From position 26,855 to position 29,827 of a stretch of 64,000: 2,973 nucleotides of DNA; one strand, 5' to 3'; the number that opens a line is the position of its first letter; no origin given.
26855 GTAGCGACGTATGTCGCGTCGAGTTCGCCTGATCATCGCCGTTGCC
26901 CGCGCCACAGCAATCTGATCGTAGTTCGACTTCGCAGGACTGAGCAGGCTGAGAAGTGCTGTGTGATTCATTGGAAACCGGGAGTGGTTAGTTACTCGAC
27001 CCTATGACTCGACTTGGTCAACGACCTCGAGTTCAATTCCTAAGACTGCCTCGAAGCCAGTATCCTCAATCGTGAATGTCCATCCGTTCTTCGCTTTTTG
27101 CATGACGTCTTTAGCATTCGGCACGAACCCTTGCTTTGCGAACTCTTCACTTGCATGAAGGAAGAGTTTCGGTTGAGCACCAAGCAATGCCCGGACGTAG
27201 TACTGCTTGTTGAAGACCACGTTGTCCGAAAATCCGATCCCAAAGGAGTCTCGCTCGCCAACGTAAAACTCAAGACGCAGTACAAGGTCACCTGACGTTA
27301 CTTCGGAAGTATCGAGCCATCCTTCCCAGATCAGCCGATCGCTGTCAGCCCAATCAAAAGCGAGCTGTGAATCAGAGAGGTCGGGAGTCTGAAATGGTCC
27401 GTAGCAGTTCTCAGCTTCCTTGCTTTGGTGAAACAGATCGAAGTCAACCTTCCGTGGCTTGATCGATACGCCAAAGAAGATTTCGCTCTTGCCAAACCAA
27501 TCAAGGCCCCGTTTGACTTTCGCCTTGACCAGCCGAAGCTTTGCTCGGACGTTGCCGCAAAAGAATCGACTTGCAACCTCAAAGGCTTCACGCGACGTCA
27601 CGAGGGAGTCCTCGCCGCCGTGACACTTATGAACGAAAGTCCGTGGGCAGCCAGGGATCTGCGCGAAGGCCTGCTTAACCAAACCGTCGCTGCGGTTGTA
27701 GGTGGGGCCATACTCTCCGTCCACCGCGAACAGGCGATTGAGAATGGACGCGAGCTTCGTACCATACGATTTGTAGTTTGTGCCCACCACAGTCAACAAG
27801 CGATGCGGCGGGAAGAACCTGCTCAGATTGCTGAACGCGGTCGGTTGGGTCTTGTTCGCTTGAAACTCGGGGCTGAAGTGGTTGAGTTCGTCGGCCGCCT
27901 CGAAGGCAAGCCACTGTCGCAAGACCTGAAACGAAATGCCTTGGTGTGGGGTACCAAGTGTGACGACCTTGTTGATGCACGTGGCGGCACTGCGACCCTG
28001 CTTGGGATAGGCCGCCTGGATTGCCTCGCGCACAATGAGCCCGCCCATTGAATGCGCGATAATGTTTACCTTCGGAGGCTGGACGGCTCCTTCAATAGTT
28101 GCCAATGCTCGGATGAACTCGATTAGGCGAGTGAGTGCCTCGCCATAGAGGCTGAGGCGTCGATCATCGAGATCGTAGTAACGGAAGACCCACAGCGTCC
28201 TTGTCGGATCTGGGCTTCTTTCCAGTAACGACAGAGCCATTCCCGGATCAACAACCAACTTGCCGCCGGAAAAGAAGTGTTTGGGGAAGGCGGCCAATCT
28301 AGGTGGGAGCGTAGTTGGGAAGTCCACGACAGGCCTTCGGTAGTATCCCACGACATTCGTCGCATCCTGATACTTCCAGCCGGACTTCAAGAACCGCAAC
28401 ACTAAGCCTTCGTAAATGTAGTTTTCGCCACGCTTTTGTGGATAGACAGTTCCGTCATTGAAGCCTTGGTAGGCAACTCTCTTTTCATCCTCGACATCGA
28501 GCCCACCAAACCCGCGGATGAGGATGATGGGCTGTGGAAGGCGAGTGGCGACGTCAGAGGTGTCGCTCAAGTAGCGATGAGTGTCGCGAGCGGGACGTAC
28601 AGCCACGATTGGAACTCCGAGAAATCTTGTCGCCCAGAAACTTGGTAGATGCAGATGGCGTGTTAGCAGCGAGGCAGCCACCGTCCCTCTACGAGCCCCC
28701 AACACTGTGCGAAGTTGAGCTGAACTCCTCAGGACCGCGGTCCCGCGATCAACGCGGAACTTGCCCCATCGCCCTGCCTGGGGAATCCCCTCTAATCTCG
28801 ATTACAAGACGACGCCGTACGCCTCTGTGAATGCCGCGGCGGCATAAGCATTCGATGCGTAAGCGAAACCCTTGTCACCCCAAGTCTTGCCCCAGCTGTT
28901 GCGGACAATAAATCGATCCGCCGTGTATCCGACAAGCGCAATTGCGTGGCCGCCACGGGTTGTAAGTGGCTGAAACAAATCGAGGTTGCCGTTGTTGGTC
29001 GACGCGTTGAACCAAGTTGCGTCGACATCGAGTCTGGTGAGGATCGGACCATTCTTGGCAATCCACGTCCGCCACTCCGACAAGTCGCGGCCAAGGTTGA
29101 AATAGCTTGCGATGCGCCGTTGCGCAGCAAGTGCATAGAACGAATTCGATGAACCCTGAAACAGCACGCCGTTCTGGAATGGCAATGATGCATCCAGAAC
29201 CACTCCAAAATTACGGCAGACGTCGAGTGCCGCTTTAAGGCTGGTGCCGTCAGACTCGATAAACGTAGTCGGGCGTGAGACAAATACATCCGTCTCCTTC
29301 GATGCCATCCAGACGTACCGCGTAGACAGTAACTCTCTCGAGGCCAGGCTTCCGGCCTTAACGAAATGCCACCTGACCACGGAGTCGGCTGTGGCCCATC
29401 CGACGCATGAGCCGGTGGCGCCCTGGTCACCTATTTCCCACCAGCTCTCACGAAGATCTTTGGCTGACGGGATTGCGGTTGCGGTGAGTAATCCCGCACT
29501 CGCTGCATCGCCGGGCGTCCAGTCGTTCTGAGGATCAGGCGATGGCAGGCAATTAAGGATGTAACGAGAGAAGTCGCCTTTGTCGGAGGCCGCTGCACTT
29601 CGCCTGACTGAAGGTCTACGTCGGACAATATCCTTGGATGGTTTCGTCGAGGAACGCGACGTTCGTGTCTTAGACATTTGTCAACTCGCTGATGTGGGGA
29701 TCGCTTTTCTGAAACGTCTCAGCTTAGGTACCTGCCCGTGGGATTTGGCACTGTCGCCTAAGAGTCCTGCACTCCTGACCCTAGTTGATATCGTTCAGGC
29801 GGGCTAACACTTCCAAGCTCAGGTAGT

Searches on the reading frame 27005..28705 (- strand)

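Call 47: search_protein_families(library=pfam, proteins=[window:27005-28705:-], max_evalue=0.01)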
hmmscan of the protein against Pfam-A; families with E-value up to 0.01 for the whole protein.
window:27005-28705:- (567 aa): 7 families
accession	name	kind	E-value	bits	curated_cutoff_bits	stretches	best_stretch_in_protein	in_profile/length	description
PF07819.20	PGAP1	-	3.8e-08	33.8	24.3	1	177-278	51-151/233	PGAP1-like alpha/beta domain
PF05057.20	DUF676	-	2e-06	27.9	20.3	1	193-260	61-131/217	Putative serine esterase (DUF676)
PF24096.1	DUF7379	-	5.4e-06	26.9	33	1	209-260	68-118/191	Domain of unknown function (DUF7379)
PF02089.21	Palm_thioest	-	1.4e-05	25.3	26.8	1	181-258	45-114/254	Palmitoyl protein thioesterase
PF01674.24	Lipase_2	-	0.00028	20.9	20.3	1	201-251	65-106/219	Lipase (class 2)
PF12697.13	Abhydrolase_6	-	0.0011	20.2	26.3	1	189-284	50-123/217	Alpha/beta hydrolase family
PF00561.26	Abhydrolase_1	-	0.0015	18.7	25.8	1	193-252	51-102/245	alpha/beta hydrolase fold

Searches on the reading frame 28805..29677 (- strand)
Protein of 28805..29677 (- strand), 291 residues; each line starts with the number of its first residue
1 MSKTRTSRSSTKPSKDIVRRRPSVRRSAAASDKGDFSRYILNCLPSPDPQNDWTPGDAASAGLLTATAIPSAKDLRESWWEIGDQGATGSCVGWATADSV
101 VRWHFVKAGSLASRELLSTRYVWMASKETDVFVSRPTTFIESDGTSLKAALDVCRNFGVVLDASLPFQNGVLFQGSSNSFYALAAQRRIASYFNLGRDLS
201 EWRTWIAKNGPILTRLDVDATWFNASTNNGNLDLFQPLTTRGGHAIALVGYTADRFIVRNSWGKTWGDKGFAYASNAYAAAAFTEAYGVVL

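Call 47: search_protein_families(library=pfam, proteins=[window:28805-29677:-], max_evalue=0.01)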
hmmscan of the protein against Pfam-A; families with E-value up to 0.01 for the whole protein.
window:28805-29677:- (291 aa): 2 families
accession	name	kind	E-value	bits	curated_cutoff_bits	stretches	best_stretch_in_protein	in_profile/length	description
PF00112.29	Peptidase_C1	-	1.9e-14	54.7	20.7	1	69-275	1-203/220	Papain family cysteine protease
PF13529.12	Peptidase_C39_2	-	0.00085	20.4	24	1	177-262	67-143/143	Peptidase_C39 like family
